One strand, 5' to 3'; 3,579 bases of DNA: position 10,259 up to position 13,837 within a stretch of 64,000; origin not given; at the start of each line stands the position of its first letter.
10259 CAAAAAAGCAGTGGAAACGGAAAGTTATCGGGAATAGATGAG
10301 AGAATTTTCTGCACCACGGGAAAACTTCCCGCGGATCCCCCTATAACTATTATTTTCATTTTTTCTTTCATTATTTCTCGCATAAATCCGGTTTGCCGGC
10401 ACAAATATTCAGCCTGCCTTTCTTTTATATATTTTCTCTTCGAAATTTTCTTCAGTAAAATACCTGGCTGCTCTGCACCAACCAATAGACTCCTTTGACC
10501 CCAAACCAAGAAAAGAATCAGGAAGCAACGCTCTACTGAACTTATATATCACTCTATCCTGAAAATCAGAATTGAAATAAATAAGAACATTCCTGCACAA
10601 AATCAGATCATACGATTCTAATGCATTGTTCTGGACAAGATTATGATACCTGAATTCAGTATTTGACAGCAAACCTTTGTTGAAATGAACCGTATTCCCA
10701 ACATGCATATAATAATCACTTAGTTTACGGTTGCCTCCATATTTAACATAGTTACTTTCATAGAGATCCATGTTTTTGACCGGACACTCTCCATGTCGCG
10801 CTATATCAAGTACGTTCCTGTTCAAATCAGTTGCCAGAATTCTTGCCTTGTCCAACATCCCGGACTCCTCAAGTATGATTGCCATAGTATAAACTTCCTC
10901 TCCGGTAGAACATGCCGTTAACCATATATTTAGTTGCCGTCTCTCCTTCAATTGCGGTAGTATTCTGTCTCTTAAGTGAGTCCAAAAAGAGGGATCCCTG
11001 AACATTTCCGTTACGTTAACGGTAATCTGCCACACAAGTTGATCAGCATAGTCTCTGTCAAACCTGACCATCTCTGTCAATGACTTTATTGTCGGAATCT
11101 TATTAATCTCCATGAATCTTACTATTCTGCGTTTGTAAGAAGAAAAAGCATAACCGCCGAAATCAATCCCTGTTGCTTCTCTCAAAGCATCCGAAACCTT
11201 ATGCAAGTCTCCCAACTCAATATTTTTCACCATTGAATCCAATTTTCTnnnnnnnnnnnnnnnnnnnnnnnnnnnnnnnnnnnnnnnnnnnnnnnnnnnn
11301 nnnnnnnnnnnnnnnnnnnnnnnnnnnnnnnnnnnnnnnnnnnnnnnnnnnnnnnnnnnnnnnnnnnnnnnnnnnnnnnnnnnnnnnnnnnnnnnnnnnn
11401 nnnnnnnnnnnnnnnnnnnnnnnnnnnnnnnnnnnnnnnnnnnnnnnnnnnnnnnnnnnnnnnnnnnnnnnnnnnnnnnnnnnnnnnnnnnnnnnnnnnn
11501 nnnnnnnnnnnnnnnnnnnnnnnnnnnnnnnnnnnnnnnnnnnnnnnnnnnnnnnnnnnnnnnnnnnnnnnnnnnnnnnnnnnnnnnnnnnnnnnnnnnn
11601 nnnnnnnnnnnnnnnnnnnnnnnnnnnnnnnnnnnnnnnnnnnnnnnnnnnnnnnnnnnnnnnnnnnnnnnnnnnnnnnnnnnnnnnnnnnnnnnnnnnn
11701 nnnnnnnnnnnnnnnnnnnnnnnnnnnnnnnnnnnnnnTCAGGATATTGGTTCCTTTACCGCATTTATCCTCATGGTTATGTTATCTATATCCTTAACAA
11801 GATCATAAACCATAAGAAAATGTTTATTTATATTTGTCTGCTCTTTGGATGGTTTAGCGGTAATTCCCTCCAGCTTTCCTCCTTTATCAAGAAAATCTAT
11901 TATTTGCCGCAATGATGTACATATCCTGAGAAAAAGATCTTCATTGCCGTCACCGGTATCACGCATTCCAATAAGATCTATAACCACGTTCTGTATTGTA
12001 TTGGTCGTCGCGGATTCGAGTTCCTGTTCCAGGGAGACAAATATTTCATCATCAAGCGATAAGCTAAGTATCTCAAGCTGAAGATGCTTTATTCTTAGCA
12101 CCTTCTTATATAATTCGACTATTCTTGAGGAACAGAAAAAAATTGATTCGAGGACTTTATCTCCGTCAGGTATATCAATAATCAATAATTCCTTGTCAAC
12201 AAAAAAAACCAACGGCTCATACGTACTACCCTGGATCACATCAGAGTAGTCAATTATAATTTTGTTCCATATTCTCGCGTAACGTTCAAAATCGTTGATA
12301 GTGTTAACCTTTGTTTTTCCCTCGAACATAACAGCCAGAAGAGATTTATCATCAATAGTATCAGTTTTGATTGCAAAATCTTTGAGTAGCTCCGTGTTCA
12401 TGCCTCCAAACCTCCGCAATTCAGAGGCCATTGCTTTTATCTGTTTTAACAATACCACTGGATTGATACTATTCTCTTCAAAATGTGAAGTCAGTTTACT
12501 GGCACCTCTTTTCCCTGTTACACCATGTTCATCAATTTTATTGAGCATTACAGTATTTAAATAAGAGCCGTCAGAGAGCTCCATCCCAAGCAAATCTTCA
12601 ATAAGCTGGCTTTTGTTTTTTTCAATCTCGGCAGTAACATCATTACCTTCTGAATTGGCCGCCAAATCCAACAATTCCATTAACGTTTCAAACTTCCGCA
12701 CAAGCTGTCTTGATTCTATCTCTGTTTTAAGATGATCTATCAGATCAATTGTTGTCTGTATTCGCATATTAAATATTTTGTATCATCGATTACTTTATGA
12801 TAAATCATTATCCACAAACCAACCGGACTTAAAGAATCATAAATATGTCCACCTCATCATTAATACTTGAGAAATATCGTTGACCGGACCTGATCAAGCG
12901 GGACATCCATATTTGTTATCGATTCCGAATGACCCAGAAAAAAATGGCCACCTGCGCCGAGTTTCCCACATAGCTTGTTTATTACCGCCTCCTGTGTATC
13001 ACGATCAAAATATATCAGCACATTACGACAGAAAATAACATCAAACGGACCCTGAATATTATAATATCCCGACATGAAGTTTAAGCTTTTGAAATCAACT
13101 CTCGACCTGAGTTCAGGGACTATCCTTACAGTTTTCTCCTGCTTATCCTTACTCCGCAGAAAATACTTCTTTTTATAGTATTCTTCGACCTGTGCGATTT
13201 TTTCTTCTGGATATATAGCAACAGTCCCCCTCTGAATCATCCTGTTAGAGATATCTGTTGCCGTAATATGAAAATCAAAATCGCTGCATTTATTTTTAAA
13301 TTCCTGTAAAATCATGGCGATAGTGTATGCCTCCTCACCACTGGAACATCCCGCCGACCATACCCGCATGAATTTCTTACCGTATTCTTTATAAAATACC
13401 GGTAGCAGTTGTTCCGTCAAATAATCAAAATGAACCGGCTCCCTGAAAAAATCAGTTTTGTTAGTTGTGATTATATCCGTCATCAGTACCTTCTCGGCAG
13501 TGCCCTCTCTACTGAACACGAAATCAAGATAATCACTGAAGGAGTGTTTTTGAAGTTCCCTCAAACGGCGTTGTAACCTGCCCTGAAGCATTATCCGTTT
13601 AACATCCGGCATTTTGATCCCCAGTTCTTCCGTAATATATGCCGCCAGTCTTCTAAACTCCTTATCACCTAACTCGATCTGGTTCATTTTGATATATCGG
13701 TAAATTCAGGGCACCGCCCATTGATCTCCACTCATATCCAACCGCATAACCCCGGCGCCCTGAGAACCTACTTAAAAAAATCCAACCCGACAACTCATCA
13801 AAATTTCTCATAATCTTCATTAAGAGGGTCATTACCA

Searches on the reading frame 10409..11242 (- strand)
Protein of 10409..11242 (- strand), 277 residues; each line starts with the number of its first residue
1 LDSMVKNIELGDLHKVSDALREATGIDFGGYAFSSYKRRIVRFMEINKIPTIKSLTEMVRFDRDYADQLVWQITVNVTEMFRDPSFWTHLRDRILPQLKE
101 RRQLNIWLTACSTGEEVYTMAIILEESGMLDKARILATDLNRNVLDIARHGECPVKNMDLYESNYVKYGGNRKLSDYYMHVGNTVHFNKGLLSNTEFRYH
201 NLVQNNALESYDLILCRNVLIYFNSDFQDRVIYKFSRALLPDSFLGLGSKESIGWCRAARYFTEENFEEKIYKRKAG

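Call 75: search_protein_families(library=pfam, proteins=[window:10409-11242:-], max_evalue=0.001)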
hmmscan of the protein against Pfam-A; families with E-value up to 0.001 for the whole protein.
window:10409-11242:- (277 aa): 2 families
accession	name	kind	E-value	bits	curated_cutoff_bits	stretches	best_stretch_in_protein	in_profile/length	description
PF01739.24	CheR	-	1.6e-37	129.3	27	1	76-254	1-180/195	CheR methyltransferase, SAM binding domain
PF03705.20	CheR_N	-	2.6e-08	33.9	27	1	12-61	2-51/53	CheR methyltransferase, all-alpha domain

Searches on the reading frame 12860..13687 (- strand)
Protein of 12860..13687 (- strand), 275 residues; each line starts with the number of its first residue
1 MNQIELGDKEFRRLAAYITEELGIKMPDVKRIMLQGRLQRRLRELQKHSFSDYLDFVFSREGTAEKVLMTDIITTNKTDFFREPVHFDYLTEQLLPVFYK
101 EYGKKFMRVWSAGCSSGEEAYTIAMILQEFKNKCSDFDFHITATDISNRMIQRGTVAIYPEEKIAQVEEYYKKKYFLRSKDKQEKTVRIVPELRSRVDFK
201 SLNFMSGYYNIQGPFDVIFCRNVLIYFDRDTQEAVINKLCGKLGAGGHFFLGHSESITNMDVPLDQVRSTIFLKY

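Call 10: search_protein_families(library=pfam, proteins=[window:12860-13687:-], max_evalue=0.001)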
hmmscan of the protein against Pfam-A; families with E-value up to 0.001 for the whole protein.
window:12860-13687:- (275 aa): 4 families
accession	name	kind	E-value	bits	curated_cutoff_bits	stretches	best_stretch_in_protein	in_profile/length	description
PF01739.24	CheR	-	1.6e-60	204.4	27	1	76-270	1-192/195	CheR methyltransferase, SAM binding domain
PF03705.20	CheR_N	-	7.2e-13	48.5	27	1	9-60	1-52/53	CheR methyltransferase, all-alpha domain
PF08242.18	Methyltransf_12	-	4.7e-05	24.5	30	0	137-249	19-98/98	Methyltransferase domain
PF13489.12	Methyltransf_23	-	0.00024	21.3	27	1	101-251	18-116/164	Methyltransferase domain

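Call 78: search_solved_structures(query=window:12860-13687:-, max_evalue=0.00001, show_alignments=3)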
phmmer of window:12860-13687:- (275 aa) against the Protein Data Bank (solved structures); distinct sequences matched with E-value up to 0.00001: 6.
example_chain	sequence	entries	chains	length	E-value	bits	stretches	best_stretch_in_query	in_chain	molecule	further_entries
1bc5_A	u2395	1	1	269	1.3e-47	165.4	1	3-260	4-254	CHEMOTAXIS RECEPTOR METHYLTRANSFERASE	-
1af7_A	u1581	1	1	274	1.4e-47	165.3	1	3-260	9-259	CHEMOTAXIS RECEPTOR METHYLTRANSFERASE CHER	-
5xly_A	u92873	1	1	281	2.2e-37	131.9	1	9-261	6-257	Chemotaxis protein methyltransferase 1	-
5xlx_A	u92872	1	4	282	2.2e-37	131.9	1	9-261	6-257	Chemotaxis protein methyltransferase 1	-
5y4r_A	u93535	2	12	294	2.4e-37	131.8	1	9-261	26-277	Chemotaxis protein methyltransferase 1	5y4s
5ftw_A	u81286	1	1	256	1.1e-28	103.3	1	34-261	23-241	CHEMOTAXIS PROTEIN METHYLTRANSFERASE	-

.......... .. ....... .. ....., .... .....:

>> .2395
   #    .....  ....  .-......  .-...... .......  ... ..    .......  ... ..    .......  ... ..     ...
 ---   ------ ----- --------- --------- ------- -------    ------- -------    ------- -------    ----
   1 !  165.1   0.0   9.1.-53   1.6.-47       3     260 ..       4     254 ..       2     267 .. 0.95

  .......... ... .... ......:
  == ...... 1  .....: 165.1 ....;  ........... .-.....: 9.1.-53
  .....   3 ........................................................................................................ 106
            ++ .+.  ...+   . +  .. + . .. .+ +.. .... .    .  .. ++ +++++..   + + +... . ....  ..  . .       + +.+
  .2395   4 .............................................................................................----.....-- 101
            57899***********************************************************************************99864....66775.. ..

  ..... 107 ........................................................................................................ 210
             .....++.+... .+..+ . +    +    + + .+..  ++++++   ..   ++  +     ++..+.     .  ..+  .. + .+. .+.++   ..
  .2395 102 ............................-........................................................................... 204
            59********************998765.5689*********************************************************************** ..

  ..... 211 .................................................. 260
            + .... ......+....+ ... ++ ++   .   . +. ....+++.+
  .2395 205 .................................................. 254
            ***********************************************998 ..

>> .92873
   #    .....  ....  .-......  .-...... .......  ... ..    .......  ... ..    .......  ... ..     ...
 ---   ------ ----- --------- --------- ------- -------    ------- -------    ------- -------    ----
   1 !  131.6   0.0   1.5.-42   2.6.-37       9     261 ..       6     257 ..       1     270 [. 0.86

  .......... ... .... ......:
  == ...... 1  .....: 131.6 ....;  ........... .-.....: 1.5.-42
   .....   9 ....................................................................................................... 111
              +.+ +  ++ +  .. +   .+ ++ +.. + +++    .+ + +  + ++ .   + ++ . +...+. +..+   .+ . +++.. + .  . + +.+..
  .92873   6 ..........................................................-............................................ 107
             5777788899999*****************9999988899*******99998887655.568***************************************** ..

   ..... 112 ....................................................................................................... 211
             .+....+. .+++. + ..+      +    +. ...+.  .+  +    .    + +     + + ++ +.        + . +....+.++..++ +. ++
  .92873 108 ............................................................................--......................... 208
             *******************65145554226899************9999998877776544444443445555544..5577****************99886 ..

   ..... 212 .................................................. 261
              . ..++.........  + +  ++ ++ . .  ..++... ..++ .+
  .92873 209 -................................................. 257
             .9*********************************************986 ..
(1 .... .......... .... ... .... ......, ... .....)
